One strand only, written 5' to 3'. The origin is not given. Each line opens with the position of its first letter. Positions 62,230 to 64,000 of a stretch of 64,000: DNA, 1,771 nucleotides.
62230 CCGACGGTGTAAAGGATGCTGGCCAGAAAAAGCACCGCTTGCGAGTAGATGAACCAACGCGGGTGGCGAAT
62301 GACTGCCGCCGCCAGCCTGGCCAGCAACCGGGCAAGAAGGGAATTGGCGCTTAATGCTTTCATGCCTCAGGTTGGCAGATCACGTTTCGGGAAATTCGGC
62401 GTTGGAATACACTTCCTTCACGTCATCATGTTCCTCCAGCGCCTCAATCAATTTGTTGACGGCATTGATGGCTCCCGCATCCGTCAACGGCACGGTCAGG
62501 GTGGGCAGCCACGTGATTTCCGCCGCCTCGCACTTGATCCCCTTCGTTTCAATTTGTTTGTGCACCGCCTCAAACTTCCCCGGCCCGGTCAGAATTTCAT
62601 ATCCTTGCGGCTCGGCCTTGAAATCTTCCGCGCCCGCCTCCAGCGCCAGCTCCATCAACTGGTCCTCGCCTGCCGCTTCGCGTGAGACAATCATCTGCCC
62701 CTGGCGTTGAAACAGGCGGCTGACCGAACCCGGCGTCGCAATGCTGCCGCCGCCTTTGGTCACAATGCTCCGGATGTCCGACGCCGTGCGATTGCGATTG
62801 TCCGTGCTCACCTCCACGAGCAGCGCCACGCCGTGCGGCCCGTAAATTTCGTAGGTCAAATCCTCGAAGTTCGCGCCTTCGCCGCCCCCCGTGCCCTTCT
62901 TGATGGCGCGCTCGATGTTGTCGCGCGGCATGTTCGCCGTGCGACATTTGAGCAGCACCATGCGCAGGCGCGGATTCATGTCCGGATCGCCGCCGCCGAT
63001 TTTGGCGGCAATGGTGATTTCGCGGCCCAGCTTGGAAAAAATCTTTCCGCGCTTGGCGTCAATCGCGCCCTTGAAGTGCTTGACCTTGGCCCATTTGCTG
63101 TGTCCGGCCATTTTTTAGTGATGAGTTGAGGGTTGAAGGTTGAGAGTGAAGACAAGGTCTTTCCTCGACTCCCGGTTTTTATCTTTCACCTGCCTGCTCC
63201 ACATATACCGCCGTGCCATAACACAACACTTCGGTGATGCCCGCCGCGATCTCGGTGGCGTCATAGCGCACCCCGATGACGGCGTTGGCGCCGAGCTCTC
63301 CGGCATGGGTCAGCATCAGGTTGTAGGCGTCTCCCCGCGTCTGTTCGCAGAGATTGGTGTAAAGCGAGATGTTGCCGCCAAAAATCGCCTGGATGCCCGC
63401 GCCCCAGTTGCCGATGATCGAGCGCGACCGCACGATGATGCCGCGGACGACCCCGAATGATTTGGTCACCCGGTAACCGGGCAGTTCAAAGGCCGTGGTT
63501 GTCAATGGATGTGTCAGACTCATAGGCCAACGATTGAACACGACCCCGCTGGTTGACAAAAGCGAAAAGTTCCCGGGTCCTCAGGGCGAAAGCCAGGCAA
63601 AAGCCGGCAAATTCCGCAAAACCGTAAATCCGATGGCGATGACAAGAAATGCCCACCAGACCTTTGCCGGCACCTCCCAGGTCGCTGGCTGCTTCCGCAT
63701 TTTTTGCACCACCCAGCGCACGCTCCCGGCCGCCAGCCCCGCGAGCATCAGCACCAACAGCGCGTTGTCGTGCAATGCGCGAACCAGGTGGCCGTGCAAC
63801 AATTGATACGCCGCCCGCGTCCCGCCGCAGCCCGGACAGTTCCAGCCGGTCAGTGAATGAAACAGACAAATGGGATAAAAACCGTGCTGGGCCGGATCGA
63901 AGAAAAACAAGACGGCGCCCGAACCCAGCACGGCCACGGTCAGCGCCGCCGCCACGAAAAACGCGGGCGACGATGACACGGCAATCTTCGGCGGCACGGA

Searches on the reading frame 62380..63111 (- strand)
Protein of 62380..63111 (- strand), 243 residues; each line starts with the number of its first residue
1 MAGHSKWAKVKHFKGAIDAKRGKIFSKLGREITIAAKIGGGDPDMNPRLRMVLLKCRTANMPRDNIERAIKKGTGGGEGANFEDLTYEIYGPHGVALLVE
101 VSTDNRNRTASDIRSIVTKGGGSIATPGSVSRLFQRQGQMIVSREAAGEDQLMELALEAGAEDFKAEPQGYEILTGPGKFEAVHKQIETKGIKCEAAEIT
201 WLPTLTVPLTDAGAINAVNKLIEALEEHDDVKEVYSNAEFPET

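Call 46: search_protein_families(library=pfam, proteins=[window:62380-63111:-], max_evalue=0.001)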
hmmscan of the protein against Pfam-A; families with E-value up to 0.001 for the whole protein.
window:62380-63111:- (243 aa): 2 families
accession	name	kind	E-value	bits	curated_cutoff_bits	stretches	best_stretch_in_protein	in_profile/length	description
PF01709.26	Transcrip_reg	-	1.5e-54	184.4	27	1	82-238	1-160/160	TACO1/YebC second and third domain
PF20772.2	TACO1_YebC_N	-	1.3e-33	115.8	36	1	5-75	1-72/73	TACO1/YebC protein N-terminal domain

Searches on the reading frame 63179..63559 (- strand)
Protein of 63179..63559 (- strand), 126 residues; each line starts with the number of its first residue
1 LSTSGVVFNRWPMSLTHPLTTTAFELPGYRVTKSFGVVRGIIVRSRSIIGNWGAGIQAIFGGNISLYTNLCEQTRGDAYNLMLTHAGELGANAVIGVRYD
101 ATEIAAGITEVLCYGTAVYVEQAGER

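Call 46: search_protein_families(library=pfam, proteins=[window:63179-63559:-], max_evalue=0.001)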
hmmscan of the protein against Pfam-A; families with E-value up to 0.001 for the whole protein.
window:63179-63559:- (126 aa): 2 families
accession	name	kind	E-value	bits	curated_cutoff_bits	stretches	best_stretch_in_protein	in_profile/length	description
PF01906.23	YbjQ_1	-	7e-29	100.9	23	1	19-120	2-103/103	Putative heavy-metal-binding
PF23025.1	YbjQ_2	-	0.00061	20.5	29.1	0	78-120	60-101/103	C2 domain-containing protein 5, YbjQ-like domain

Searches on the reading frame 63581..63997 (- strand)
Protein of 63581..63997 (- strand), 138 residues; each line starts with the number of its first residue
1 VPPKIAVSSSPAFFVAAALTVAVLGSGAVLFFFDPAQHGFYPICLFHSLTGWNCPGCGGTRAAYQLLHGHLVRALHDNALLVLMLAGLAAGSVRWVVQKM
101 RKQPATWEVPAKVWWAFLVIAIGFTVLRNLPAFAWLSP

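Call 46: search_protein_families(library=pfam, proteins=[window:63581-63997:-], max_evalue=0.001)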
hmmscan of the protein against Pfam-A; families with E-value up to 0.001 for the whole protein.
window:63581-63997:- (138 aa): 1 family
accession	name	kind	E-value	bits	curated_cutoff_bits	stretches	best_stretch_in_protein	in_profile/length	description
PF10825.13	DUF2752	-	5.3e-18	65.3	27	1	44-89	1-46/49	Protein of unknown function (DUF2752)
